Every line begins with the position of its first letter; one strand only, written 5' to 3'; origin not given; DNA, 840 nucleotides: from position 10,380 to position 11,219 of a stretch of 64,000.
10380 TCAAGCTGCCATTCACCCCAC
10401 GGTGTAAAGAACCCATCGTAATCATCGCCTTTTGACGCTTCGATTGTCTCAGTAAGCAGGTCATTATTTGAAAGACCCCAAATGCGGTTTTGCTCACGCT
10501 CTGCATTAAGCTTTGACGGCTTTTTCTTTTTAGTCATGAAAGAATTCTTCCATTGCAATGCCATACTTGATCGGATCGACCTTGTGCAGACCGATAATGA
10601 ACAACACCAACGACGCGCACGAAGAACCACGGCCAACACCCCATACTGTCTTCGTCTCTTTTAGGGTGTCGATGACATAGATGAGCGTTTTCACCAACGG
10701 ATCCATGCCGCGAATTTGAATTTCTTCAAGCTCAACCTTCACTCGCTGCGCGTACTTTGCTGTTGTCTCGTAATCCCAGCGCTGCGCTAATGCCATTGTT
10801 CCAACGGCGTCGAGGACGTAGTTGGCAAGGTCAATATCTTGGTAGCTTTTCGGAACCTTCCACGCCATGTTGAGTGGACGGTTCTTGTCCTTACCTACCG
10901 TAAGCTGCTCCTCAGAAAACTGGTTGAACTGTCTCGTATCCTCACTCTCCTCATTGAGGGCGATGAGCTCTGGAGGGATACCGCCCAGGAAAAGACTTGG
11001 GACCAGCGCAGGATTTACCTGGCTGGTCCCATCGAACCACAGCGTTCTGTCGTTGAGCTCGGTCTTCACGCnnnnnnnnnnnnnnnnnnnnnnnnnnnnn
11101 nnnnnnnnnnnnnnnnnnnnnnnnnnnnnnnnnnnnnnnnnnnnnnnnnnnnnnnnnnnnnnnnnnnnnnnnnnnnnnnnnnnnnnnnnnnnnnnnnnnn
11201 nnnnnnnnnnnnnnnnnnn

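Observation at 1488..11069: Miniaturised DnaE (PolIII-alpha)-like palm domain encoded as two co-oriented ORFs 8.4 kb apart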

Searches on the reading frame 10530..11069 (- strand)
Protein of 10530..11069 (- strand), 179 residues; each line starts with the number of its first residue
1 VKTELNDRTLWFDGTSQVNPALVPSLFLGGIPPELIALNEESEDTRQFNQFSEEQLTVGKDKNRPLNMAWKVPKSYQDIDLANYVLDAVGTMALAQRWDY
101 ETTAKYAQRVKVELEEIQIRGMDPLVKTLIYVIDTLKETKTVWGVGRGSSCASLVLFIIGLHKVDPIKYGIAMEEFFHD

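Call 3: search_protein_families(library=pfam, proteins=[window:10530-11069:-], max_evalue=1)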
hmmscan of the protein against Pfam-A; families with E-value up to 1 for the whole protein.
window:10530-11069:- (179 aa): 1 family
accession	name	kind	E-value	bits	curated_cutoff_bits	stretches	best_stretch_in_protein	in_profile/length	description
PF07733.18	DNA_pol3_alpha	-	6.9e-13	49.2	23.9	1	92-178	9-95/260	Bacterial DNA polymerase III alpha NTPase domain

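Call 4: search_protein_families(library=phrogs, proteins=[window:10530-11069:-], max_evalue=0.01)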
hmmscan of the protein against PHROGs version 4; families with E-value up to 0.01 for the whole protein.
window:10530-11069:- (179 aa): 5 families
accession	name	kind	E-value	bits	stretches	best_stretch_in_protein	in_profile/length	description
phrog_11127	-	DNA, RNA and nucleotide metabolism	1.9e-36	126.6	1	3-177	2-170/171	DNA polymerase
phrog_405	-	DNA, RNA and nucleotide metabolism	5.7e-12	45.3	1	96-172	350-430/1190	DNA polymerase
phrog_13169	-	DNA, RNA and nucleotide metabolism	7.2e-07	29.4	1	100-179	332-411/463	DNA polymerase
phrog_11165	-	DNA, RNA and nucleotide metabolism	1e-05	24.8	1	103-177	37-111/782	DNA polymerase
phrog_7513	-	unknown function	0.00047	20.1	1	102-170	362-436/461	-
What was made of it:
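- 10530..11069 (-): N-half (mini Pol III alpha, N subunit), 179 aa with a GTG start. Residues ~74-179 form the first part of the palm, including the invariant G144-x-G146-R147-G148-S149-S150 nucleotide/triphosphate-binding loop. Residues 1-~50 form an extra small alpha/beta module with invariant D13-G14. PF07733 E=6.9e-13 and PHROG 11127 E=1.9e-36 (calls 3, 4).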

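Call 6: search_solved_structures(query=window:10530-11069:-, max_evalue=1, show_alignments=2)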
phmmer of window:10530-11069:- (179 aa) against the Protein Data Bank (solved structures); distinct sequences matched with E-value up to 1: 9.
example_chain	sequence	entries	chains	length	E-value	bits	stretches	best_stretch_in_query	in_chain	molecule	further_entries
5lew_A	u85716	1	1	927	0.0008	22.4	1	94-177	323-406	DNA polymerase III subunit alpha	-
7pu7_A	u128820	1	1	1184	0.0011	21.9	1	94-177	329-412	DNA polymerase III subunit alpha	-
2hpi_A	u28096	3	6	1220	0.0041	20.1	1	142-177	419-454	DNA polymerase III alpha subunit | DNA polymerase III subunit alpha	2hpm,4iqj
3e0d_A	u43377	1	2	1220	0.0041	20.1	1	142-177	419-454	DNA polymerase III subunit alpha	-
2hnh_A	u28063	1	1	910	0.012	18.6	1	104-177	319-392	DNA polymerase III alpha subunit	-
4jom_A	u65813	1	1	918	0.012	18.5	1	104-177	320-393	DNA polymerase III subunit alpha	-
2hqa_A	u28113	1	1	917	0.012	18.5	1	104-177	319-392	DNA polymerase III alpha subunit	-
5m1s_A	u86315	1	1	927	0.013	18.5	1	104-177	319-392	DNA polymerase III subunit alpha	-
5fku_A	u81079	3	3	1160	0.017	18.1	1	104-177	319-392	DNA POLYMERASE III SUBUNIT ALPHA | DNA POLYMERASE III ALPHA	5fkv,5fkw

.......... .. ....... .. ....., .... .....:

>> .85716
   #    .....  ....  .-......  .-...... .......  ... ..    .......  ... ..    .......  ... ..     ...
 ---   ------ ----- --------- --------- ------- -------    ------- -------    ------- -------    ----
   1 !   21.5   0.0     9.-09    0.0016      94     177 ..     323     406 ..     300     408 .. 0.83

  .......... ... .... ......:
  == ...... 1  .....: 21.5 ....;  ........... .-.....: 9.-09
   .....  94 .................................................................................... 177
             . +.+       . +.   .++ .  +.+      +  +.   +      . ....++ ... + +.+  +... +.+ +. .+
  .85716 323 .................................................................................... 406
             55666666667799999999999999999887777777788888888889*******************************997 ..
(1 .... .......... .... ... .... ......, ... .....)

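Call 8: search_dna_similar(query=window:10530-11069:-, collection=phages, mode=protein, max_rows=40)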
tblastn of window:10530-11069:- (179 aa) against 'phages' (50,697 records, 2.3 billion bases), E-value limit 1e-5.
Records with a match: 146; places in all: 146; records where one place covers at least 80% of the query: 67.
Best place of each record, by identity: <60% 146.
By first word of the organism name: Gordonia 35; Escherichia 33; Pseudomonas 16; Klebsiella 10; Erwinia 8; Salmonella 8; Cellulophaga 5; Xanthomonas 4; Yersinia 4; Serratia 2; and 14 more.
By host as written in the record: Gordonia rubripertincta NRRL B-16540 25; Escherichia coli 10; - 9; Gordonia rubripertincta NRRL B-16540 SEA 9; Pseudomonas aeruginosa PAO1 5; Klebsiella pneumoniae 5; Salmonella enterica subsp. enterica serovar Typhimurium 4; Erwinia amylovora SNUABM_01 3; and 56 more.
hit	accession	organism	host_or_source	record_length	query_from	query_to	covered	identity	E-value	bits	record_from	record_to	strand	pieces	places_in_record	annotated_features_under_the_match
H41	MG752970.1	Ralstonia phage RsoM2USA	Ralstonia solanacearum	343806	1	177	99%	37.9%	2e-33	130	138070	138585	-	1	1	hypothetical protein (x2)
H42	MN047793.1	Xanthomonas phage Xoo-sp13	Xanthomonas oryzae pv. oryzae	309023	3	178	98%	34.8%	1e-27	113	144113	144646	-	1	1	none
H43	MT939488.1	Erwinia phage pEa_SNUABM_50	Erwinia amylovora SNUABM_01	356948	1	177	99%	34.4%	3e-16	81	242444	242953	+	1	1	putative DNA polymerase III alpha subunit | hypothetical protein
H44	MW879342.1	Erwinia phage pEa_SNUABM_19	Erwinia amylovora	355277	1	177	99%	34.4%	4e-16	81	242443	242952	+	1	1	hypothetical protein (x2)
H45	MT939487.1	Erwinia phage pEa_SNUABM_47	Erwinia amylovora SNUABM_01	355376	1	177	99%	34.4%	4e-16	81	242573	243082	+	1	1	putative DNA polymerase III alpha subunit | hypothetical protein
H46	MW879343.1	Erwinia phage pEa_SNUABM_44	Erwinia amylovora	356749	1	177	99%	34.4%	4e-16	81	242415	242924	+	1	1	hypothetical protein (x2)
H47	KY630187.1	Serratia phage BF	Serratia marcescens UCC2017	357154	1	177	99%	34.4%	4e-16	81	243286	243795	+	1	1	DNA polymerase III alpha subunit | hypothetical protein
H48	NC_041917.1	Serratia phage BF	Serratia marcescens UCC2017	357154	1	177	99%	34.4%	4e-16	81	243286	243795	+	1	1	DNA polymerase | hypothetical protein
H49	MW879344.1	Erwinia phage pEa_SNUABM_49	Erwinia amylovora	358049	1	177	99%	34.4%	4e-16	81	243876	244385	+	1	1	hypothetical protein (x2)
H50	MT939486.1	Erwinia phage pEa_SNUABM_12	Erwinia amylovora SNUABM_01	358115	1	177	99%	34.4%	4e-16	81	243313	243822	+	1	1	putative DNA polymerase III alpha subunit | hypothetical protein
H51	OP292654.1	Xanthomonas phage XbC2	Xanthomonas vesicatoria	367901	1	177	99%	34.4%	1e-15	79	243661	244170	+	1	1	hypothetical protein (x2)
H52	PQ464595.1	Erwinia phage Kaldavass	Erwinia aphidicola W09_2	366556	1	177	99%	33.9%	1e-15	79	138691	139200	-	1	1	DNA polymerase | hypothetical protein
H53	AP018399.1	Xanthomonas phage XacN1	Xanthomonas citri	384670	3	177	98%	33.7%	4e-28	114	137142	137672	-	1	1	DNA polymerase III alpha subunit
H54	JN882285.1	Cronobacter phage vB_CsaM_GAP32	Cronobacter sakazakii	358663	1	177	99%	32.8%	4e-15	78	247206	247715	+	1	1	DNA polymerase III alpha subunit | hypothetical protein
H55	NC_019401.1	Cronobacter phage vB_CsaM_GAP32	Cronobacter sakazakii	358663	1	177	99%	32.8%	4e-15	78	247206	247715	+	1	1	DNA polymerase | hypothetical protein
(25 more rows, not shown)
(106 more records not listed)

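Call 19: find_homologous_proteins(query=window:10530-11069:-, max_evalue=0.001)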
Query window:10530-11069:- (179 aa): 165 proteins with E <= 0.001 among 230 candidates; the best 120 are listed.
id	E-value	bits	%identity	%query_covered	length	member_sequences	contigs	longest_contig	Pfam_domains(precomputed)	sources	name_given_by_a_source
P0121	1.3e-114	398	99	100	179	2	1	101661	PF07733.19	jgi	-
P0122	1.0e-76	275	69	100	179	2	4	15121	PF07733.19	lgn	-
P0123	5.5e-76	272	71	100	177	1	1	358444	PF07733.19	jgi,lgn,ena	-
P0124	2.9e-61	224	58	100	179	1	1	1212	PF07733.19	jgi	jgi:DNA polymerase III alpha subunit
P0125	4.0e-61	224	62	100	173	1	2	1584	PF07733.19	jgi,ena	-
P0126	1.3e-60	222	57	100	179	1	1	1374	PF07733.19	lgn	-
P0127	8.4e-59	216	55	100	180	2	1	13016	PF07733.19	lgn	-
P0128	2.7e-58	215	53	100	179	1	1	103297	PF07733.19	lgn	-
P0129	4.4e-57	211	56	100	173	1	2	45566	PF07733.19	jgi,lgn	jgi:DNA polymerase III alpha subunit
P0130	8.9e-57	210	55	100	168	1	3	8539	PF07733.19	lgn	-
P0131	4.2e-56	207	51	100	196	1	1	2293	PF07733.19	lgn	-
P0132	5.9e-56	207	55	100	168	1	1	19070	PF07733.19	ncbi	-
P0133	7.2e-56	207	56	100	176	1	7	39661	PF07733.19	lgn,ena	-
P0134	1.2e-55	206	57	100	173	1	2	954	PF07733.19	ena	-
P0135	6.1e-55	204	53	100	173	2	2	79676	PF07733.19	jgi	jgi:DNA polymerase III alpha subunit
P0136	1.4e-54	202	55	100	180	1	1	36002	PF07733.19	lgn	-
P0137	1.5e-54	202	55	100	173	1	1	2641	PF07733.19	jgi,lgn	jgi:DNA polymerase III alpha subunit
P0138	3.5e-54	201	54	100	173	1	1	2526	PF07733.19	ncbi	-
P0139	3.6e-54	201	50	100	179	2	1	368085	PF07733.19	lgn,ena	-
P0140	8.5e-54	200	51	100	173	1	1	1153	PF07733.19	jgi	jgi:DNA polymerase III alpha subunit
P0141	1.1e-53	200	54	100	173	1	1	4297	PF07733.19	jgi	jgi:DNA polymerase III alpha subunit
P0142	1.5e-53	199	54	100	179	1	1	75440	PF07733.19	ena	-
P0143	2.7e-53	198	54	100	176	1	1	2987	PF07733.19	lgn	-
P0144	3.0e-53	198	53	100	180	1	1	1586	PF07733.19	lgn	-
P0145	5.7e-53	197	51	100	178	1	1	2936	PF07733.19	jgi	jgi:hypothetical protein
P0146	9.5e-53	196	50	100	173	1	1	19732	PF07733.19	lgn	-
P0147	1.2e-52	196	54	100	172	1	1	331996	PF07733.19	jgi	jgi:DNA polymerase III alpha subunit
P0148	1.6e-52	196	51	100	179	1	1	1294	PF07733.19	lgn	-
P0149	8.7e-52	193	51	99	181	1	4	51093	PF07733.19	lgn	-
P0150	2.8e-51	192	52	100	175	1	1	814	PF07733.19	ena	-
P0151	4.0e-51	191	52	100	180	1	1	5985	PF07733.19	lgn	-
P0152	4.3e-51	191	50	99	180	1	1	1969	PF07733.19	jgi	jgi:DNA polymerase III alpha subunit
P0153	6.7e-51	190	52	99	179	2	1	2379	PF07733.19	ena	-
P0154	9.3e-51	190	54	100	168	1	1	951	PF07733.19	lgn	-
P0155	1.1e-50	190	49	99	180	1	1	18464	PF07733.19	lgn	-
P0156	1.3e-50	190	50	100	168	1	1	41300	PF07733.19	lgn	-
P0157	1.5e-50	189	50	100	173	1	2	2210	PF07733.19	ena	-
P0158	2.6e-50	189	55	100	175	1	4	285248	PF07733.19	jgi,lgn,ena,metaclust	metaclust:\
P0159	2.7e-50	189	51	100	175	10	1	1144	PF07733.19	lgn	-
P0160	2.7e-50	188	51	100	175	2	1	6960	PF07733.19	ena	-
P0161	2.7e-50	188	51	100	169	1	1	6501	PF07733.19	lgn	-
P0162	3.2e-50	188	49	99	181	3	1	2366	PF07733.19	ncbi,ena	-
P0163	3.4e-50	188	51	100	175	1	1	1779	PF07733.19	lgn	-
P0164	3.9e-50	188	50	100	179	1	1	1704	PF07733.19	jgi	jgi:DNA polymerase III alpha subunit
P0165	4.5e-50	188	51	100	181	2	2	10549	PF07733.19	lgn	-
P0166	5.9e-50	187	54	100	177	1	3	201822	PF07733.19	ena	-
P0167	6.0e-50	187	50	100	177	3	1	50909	PF07733.19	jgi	jgi:DNA polymerase III alpha subunit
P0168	7.9e-50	187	49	99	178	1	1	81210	PF07733.19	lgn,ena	-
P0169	8.4e-50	187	51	100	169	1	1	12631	PF07733.19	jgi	jgi:DNA polymerase III alpha subunit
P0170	9.0e-50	187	49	100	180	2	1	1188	PF07733.19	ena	-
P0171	1.6e-49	186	51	100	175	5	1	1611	PF07733.19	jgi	jgi:hypothetical protein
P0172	1.7e-49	186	52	99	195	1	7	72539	PF07733.19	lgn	-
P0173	1.9e-49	186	51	100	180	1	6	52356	PF07733.19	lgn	-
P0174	2.2e-49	186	52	100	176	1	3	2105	PF07733.19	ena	-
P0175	2.4e-49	185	50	100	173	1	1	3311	PF07733.19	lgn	-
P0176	2.6e-49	185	48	100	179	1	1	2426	PF07733.19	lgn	-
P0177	2.6e-49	185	49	100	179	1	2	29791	PF07733.19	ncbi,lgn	-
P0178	2.7e-49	185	49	100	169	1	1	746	PF07733.19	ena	-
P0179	4.3e-49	185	54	100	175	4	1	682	PF07733.19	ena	-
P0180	8.3e-49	184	46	100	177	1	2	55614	PF07733.19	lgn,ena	-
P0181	1.3e-48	183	49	99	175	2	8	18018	PF07733.19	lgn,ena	-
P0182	1.3e-48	183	52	99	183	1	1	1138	PF07733.19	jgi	-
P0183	1.4e-48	183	51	100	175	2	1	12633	PF07733.19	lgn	-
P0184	1.5e-48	183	51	100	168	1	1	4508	PF07733.19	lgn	-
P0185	1.7e-48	183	51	100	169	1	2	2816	PF07733.19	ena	-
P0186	2.5e-48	182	48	99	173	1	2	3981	PF07733.19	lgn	-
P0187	3.0e-48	182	49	100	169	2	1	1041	PF07733.19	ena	-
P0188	3.9e-48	181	48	100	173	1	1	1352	PF07733.19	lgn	-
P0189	4.1e-48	181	47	99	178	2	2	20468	PF07733.19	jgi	jgi:DNA polymerase III alpha subunit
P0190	7.9e-48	180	51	100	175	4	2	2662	PF07733.19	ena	-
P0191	9.0e-48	180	49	100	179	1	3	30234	PF07733.19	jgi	jgi:DNA polymerase III alpha subunit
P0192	1.0e-47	180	48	100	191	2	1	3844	PF07733.19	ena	-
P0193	1.0e-47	180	47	100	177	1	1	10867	PF07733.19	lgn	-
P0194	1.1e-47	180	50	100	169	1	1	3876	PF07733.19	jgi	jgi:DNA polymerase III alpha subunit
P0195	2.9e-47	179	51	99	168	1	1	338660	PF07733.19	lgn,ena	-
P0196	3.4e-47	178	47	100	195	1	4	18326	PF07733.19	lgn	-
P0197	4.7e-47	178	50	99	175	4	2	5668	PF07733.19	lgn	-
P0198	5.0e-47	178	51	100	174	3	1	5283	PF07733.19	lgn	-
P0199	5.6e-47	178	49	100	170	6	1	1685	PF07733.19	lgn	-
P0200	5.9e-47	178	51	100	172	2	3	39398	PF07733.19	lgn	-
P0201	6.2e-47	178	50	100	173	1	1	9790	PF07733.19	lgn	-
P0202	7.3e-47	177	51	100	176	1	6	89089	PF07733.19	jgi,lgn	jgi:DNA polymerase III alpha subunit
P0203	8.0e-47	177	48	100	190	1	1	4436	PF07733.19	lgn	-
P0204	8.3e-47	177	49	100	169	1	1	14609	PF07733.19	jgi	jgi:DNA polymerase III alpha subunit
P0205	8.9e-47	177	50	100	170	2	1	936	PF07733.19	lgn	-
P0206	1.2e-46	177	48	100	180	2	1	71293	PF07733.19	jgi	jgi:DNA polymerase III alpha subunit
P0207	2.2e-46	176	50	100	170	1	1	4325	PF07733.19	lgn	-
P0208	2.3e-46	176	47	100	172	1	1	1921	PF07733.19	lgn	-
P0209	4.1e-46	175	49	100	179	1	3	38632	PF07733.19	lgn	-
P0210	4.2e-46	175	49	100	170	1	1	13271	PF07733.19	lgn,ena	-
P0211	5.3e-46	175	48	99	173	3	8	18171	PF07733.19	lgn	-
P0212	6.2e-46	174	49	100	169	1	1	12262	PF07733.19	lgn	-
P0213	9.4e-46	174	50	100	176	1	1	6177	PF07733.19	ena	-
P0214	9.8e-46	174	47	100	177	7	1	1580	PF07733.19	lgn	-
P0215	1.0e-45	174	47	99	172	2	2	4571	PF07733.19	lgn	-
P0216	2.6e-45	172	49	100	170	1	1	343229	PF07733.19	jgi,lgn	jgi:DNA polymerase III alpha subunit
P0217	2.9e-45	172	47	100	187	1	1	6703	PF07733.19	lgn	-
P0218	3.5e-45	172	48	100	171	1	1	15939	PF07733.19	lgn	-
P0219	4.0e-45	172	46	100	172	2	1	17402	PF07733.19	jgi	jgi:DNA polymerase III alpha subunit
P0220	5.8e-45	171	45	100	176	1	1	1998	PF07733.19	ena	-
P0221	8.2e-45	171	47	100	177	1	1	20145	PF07733.19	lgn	-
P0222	8.9e-45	171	45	99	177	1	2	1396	PF07733.19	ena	-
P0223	2.1e-44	169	46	100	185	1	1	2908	PF07733.19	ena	-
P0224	2.4e-44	169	49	100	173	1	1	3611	PF07733.19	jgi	-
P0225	2.8e-44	169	48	100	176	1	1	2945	PF07733.19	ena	-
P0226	3.1e-44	169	47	100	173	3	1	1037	PF07733.19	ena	-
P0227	4.1e-44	168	46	100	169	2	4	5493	PF07733.19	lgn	-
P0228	4.6e-44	168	47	99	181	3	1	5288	PF07733.19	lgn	-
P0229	4.8e-44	168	46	100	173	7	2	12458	PF07733.19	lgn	-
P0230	5.7e-44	168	48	100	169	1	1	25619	PF07733.19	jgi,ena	-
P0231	6.8e-44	168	51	99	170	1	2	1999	PF07733.19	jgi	jgi:DNA polymerase III alpha subunit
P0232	7.2e-44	168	49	100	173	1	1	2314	PF07733.19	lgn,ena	-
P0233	1.2e-43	167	48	100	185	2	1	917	PF07733.19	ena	-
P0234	1.4e-43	167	50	100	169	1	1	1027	PF07733.19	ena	-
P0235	2.1e-43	166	51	88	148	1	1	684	PF07733.19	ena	-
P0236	4.6e-43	165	42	100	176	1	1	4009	PF07733.19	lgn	-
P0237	6.4e-43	164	46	99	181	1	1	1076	PF07733.19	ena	-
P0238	9.8e-43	164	46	100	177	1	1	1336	PF07733.19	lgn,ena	-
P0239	2.8e-42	162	45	100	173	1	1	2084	PF07733.19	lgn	-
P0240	2.8e-42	162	47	100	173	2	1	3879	PF07733.19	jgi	jgi:DNA polymerase III alpha subunit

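Call 24: get_annotated_region(hit=H54, flank=1500)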
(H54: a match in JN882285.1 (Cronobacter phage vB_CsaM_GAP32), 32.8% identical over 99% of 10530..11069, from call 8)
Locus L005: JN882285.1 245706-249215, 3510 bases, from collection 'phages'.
description: Cronobacter phage vB_CsaM_GAP32, complete genome.
organism: Cronobacter phage vB_CsaM_GAP32 (NCBI taxid 1141136)
taxonomy: Viruses; Duplodnaviria; Heunggongvirae; Uroviricota; Caudoviricetes; Mimasvirus; Mimasvirus GAP32
host: Cronobacter sakazakii; source: -; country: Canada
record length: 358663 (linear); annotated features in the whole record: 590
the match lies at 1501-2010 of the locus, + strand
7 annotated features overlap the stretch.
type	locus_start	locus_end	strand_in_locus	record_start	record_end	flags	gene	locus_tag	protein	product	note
CDS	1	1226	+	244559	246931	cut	-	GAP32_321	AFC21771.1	hypothetical protein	-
CDS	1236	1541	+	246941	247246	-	-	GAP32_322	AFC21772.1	hypothetical protein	-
CDS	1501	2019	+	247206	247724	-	-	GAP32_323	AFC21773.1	DNA polymerase III alpha subunit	similar to YP_003306784.1 DNA polymerase III, alpha subunit [Streptobacillus moniliformis DSM 12112]; PF07733.6 ...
CDS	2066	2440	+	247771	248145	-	-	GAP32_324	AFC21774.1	hypothetical protein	-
CDS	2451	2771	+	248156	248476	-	-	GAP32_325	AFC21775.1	hypothetical protein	-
CDS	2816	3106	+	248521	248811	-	-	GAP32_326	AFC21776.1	hypothetical protein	-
CDS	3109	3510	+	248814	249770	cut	-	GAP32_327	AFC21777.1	sliding clamp loader subunit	similar to YP_004421559.1 gp44 sliding clamp loader subunit [Campylobacter phage NCTC12673]; PF00004.23 AAA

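Call 48: predict_structure(alignment_id=A3)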
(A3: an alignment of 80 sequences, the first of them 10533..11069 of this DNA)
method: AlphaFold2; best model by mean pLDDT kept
length: 179 residues; sequences in the alignment: 80
mean_pLDDT: 93.4   pTM: 0.72
mean pLDDT of the five models: 93.4, 93.2, 92.6, 91.9, 91.2
residues with pLDDT >= 90: 154; 70-90: 23; 50-70: 2; < 50: 0
segments of 3 or more residues with pLDDT < 50: none
pLDDT, mean of each block of 10 residues (from residue 1): 94 95 97 96 96 93 84 94 97 97 98 96 94 96 79 92 93 90
secondary structure, 60 per line:
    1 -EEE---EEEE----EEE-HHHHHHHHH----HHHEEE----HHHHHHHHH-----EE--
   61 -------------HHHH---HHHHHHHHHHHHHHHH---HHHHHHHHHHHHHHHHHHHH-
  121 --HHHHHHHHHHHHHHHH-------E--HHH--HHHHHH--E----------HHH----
elements in order: E2-4 E8-11 E16-18 H20-28 E36-38 H43-51 H74-77 H81-96 H100-119 H123-138 H154-159
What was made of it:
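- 10530..11069 (-): AF2 pLDDT 93.4 (call 48).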

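Call 51: fold_search(model_id=the predicted structure, library=pdb)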
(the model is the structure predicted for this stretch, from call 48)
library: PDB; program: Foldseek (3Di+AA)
matches with E <= 10: 50; with E <= 0.001: 0
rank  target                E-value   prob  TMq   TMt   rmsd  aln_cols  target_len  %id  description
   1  5fkv_A                1.2e-03  1.00  0.42  0.08   4.0       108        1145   25  cryo-EM structure of the E. coli replicative DNA polymerase complex bound to DNA (DNA polymerase III alpha, beta, epsi (released 2015-11-25)
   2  7pu7_A                5.5e-03  1.00  0.42  0.08   4.0       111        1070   25  DNA polymerase from M. tuberculosis (released 2022-02-23)
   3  4jom                  9.0e-03  1.00  0.44  0.10   3.4       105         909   20  Structure of E. coli Pol III 3mPHP mutant (released 2013-05-29)
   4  5fkw_A                1.1e-02  1.00  0.43  0.10   3.9       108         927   25  cryo-EM structure of the E. coli replicative DNA polymerase complex bound to DNA (DNA polymerase III alpha, beta, epsi (released 2015-11-25)
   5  2hnh                  1.3e-02  1.00  0.43  0.10   4.4       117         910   23  Crystal structure of the catalytic alpha subunit of E. coli replicative DNA polymerase III (released 2006-09-19)
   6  4iqj_D                2.0e-02  1.00  0.37  0.06  10.3       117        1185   23  Structure of PolIIIalpha-Tauc-DNA complex suggests an atomic model of the replisome (released 2013-03-13)
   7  2hqa                  2.7e-02  1.00  0.42  0.10   3.7       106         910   22  Crystal structure of the catalytic alpha subunit of E. Coli replicative DNA polymerase III (released 2006-09-19)
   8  4iqj_C                3.0e-02  1.00  0.39  0.07   6.3        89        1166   25  Structure of PolIIIalpha-Tauc-DNA complex suggests an atomic model of the replisome (released 2013-03-13)
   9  3e0d_A                3.9e-02  1.00  0.39  0.07   6.3        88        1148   25  Insights into the Replisome from the Crystral Structure of the Ternary Complex of the Eubacterial DNA Polymerase III a (released 2008-09-23)
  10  2hpi                  4.4e-02  1.00  0.36  0.06   6.5        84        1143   25  Eubacterial and Eukaryotic Replicative DNA Polymerases are not Homologous: X-ray Structure of DNA Polymerase III (released 2006-09-19)
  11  4iqj_A                1.0e-01  0.99  0.41  0.07   6.8       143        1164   17  Structure of PolIIIalpha-Tauc-DNA complex suggests an atomic model of the replisome (released 2013-03-13)
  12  4iqj_B                1.6e-01  0.94  0.35  0.06  10.5       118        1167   23  Structure of PolIIIalpha-Tauc-DNA complex suggests an atomic model of the replisome (released 2013-03-13)
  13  7bqn_MODEL_1_A        2.4e+00  0.25  0.20  0.29   4.5        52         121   19  Solution NMR structure of fold-C Rei; de novo designed protein with an asymmetric all-alpha topology (released 2021-04-07)
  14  1lj2_A                3.1e+00  0.08  0.16  0.24  13.2        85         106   13  Recognition of eIF4G by Rotavirus NSP3 reveals a basis for mRNA circularization (released 2002-07-05)
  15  3uno_A                3.1e+00  0.02  0.15  0.15  19.0       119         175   18  Mycobacterium tuberculosis ferritin homolog, BfrB (released 2012-11-21)
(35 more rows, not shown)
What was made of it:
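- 10530..11069 (-): Foldseek top 12 hits are all Pol III alpha (call 51).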
